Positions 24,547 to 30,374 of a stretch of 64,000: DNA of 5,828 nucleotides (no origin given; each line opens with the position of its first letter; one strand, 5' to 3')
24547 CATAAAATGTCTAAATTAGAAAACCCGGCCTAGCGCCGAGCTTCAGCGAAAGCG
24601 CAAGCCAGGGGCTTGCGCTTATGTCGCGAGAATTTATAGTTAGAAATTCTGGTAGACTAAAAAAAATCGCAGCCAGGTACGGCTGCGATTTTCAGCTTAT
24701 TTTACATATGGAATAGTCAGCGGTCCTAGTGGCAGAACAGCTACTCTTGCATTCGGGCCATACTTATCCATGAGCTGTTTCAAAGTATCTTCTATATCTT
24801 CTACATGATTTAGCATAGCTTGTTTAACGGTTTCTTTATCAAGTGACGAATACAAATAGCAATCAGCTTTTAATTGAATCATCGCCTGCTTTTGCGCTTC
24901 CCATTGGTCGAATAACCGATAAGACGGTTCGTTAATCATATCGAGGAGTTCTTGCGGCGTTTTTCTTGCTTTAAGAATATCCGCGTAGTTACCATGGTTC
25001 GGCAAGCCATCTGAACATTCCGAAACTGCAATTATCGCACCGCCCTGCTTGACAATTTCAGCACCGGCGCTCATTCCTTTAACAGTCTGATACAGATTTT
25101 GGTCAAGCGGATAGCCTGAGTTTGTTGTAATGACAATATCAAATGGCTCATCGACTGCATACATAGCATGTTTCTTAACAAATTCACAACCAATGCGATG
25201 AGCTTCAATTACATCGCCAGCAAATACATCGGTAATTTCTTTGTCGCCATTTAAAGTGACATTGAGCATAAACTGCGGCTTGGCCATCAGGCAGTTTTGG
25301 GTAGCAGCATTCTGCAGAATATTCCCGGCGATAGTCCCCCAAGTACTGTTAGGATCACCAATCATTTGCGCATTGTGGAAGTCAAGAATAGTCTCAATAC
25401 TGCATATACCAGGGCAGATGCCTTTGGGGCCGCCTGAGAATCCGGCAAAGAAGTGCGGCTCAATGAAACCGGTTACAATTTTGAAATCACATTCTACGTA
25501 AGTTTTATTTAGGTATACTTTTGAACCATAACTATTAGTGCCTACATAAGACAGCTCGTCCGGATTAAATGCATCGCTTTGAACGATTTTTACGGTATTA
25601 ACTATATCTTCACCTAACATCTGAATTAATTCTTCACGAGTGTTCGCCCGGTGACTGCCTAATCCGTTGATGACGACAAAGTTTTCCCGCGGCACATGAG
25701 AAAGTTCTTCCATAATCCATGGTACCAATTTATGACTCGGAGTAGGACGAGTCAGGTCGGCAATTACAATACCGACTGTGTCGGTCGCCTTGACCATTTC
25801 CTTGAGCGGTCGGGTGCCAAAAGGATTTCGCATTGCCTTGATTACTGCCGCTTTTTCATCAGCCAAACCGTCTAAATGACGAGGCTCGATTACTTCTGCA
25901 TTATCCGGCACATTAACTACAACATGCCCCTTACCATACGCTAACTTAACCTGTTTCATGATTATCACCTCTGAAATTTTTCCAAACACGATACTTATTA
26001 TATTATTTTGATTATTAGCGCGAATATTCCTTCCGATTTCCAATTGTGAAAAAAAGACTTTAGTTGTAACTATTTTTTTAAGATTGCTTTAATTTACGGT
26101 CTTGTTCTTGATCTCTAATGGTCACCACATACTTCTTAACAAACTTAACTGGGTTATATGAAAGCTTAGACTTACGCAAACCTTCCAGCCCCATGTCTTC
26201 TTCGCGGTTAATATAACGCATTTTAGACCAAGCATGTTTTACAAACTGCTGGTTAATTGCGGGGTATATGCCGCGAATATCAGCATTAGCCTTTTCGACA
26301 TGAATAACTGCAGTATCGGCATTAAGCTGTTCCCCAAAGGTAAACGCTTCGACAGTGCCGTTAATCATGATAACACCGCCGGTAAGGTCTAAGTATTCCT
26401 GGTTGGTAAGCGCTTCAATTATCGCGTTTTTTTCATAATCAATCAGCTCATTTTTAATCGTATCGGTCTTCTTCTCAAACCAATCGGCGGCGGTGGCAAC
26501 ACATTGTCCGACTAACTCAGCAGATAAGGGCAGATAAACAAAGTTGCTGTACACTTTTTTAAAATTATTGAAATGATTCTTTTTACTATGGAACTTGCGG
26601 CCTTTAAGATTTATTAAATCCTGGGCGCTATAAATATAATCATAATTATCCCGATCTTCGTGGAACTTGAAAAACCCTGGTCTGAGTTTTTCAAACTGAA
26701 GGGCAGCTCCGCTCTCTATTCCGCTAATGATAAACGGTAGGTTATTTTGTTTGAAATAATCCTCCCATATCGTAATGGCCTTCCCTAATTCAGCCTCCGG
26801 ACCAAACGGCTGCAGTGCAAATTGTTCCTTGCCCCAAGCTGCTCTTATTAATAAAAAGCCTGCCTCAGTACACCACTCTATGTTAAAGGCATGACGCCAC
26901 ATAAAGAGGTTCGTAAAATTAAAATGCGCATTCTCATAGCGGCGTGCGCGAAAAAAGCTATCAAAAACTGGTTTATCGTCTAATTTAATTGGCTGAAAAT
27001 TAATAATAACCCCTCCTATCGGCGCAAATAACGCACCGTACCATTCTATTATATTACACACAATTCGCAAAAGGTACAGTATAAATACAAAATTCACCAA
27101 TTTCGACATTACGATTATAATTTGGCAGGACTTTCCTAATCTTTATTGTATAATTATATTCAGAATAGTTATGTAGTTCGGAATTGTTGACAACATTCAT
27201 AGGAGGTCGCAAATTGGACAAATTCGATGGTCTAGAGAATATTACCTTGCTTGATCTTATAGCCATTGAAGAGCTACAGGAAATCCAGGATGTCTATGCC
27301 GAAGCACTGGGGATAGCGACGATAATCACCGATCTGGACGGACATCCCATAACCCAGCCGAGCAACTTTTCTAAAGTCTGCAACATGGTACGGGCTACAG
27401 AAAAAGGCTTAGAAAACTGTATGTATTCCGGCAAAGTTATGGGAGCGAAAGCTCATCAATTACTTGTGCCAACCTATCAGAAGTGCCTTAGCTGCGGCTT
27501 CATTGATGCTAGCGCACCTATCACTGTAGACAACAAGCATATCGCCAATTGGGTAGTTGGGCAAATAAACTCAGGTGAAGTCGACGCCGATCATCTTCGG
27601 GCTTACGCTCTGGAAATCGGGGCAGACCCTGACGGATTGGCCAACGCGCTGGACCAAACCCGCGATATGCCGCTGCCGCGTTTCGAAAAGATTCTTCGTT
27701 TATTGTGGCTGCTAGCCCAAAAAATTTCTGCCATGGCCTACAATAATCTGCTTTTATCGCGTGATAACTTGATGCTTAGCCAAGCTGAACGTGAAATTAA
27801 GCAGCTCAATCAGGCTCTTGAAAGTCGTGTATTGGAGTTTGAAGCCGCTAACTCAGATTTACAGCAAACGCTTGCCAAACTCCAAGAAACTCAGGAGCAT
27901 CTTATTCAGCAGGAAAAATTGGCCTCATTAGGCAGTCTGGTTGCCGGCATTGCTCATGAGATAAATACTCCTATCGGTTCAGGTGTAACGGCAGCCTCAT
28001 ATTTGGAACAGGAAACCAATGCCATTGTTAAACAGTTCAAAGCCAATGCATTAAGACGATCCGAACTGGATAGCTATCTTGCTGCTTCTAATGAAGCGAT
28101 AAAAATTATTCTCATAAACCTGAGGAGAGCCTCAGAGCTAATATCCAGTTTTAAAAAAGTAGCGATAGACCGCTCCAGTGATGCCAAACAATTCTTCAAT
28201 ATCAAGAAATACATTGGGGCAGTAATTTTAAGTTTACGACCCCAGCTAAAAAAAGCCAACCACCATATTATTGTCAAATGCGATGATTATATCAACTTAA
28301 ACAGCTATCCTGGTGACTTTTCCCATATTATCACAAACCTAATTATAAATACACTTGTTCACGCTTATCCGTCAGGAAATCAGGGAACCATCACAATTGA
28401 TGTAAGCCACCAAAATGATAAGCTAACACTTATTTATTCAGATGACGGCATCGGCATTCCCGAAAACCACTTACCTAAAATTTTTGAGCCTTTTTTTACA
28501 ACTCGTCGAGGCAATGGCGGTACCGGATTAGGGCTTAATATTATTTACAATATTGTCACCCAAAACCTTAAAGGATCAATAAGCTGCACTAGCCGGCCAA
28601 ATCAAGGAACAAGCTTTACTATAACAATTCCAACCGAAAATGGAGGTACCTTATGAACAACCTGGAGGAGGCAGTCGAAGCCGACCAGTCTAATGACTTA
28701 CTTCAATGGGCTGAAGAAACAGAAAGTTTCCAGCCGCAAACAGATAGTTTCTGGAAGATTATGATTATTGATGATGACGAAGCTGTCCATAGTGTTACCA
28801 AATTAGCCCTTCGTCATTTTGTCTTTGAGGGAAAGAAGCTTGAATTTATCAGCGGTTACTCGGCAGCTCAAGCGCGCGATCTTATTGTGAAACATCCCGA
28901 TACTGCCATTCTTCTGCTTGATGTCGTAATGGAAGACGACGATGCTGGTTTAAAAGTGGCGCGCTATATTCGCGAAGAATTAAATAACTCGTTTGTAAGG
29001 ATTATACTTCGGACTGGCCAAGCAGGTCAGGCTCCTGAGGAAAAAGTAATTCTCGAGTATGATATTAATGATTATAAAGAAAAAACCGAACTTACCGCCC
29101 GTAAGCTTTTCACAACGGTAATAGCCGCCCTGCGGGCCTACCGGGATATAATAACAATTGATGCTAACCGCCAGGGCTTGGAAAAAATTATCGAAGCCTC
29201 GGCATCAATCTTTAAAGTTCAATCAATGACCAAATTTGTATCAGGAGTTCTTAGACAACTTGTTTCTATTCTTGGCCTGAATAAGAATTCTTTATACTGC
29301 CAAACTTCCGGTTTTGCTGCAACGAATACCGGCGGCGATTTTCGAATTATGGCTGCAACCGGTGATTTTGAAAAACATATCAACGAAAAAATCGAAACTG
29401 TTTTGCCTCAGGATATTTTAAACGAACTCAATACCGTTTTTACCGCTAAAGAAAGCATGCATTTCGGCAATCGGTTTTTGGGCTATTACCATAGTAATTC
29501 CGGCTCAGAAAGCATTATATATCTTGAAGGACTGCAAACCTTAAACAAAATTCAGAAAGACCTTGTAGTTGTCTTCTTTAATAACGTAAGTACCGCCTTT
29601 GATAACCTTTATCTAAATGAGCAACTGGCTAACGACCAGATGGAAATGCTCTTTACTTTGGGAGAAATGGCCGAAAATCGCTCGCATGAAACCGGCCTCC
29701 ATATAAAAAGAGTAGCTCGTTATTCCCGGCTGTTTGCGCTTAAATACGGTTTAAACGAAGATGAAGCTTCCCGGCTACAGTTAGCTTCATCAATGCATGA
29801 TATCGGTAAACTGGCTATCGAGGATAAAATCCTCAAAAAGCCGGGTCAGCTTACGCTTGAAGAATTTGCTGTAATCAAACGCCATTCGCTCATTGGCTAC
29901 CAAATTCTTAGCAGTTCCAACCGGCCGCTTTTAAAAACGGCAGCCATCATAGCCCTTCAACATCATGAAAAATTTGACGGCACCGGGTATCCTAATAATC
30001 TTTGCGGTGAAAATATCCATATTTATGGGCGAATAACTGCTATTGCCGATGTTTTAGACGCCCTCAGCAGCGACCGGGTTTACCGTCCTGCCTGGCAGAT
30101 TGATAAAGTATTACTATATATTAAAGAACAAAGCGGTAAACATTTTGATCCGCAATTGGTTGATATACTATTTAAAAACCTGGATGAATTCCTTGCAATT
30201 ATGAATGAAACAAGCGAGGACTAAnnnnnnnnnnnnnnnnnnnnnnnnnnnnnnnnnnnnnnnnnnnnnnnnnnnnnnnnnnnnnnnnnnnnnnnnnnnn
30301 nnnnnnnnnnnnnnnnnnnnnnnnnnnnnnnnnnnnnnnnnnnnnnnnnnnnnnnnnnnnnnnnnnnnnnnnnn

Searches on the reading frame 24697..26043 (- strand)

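Call 91: search_protein_families(library=pfam, proteins=[window:24697-26043:-], max_evalue=0.0001)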
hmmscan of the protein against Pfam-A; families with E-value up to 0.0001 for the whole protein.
window:24697-26043:- (448 aa): 2 families
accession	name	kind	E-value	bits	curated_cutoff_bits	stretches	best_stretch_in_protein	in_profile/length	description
PF09861.14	Lar_N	-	1.1e-65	221.2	23.3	1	36-236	1-204/204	Lactate racemase N-terminal domain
PF21113.2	LarA_C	-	2.5e-31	109.1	25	1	300-440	5-147/152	Lactate racemase C-terminal domain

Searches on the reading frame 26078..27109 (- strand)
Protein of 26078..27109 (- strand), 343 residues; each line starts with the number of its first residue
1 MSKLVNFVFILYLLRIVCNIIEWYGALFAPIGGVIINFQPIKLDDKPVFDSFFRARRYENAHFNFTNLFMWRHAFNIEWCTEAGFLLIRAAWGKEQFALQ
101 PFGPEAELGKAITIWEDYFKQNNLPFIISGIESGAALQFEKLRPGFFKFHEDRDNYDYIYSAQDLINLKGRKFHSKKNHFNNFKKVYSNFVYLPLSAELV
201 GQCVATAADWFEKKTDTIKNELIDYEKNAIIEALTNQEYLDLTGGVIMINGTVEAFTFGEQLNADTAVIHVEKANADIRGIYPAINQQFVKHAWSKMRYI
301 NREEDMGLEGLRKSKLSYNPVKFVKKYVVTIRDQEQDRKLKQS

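Call 91: search_protein_families(library=pfam, proteins=[window:26078-27109:-], max_evalue=0.0001)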
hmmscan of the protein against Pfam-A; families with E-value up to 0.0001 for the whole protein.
window:26078-27109:- (343 aa): 1 family
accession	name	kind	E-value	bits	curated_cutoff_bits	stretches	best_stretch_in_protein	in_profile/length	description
PF09924.15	LPG_synthase_C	-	1.3e-54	185.7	27.5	1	59-329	5-297/298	Phosphatidylglycerol lysyltransferase, C-terminal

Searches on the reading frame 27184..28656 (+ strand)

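Call 91: search_protein_families(library=pfam, proteins=[window:27184-28656:+], max_evalue=0.0001)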
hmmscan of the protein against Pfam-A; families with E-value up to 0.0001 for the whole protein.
window:27184-28656:+ (490 aa): 2 families
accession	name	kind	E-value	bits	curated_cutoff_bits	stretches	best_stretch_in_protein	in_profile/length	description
PF10114.15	PocR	-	1.4e-42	145.7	23.9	1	24-186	1-162/162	Sensory domain found in PocR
PF02518.31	HATPase_c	-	1.7e-25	90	26.4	1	379-485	6-110/111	Histidine kinase-, DNA gyrase B-, and HSP90-like ATPase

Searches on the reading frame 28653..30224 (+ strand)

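Call 91: search_protein_families(library=pfam, proteins=[window:28653-30224:+], max_evalue=0.0001)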
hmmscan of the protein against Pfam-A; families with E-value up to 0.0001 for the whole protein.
window:28653-30224:+ (523 aa): 4 families
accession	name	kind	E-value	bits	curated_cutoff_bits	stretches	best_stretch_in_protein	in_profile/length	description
PF11849.14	DUF3369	-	1.6e-51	175.4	27.2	1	156-325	1-168/168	Domain of unknown function (DUF3369)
PF13487.12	HD_5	-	2.9e-30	105.7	27.2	1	338-502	5-170/170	HD domain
PF01966.28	HD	-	1.3e-17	64.6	22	1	350-470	4-115/116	HD domain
PF00072.30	Response_reg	-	8.9e-06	26.3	30.2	1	36-146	1-101/111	Response regulator receiver domain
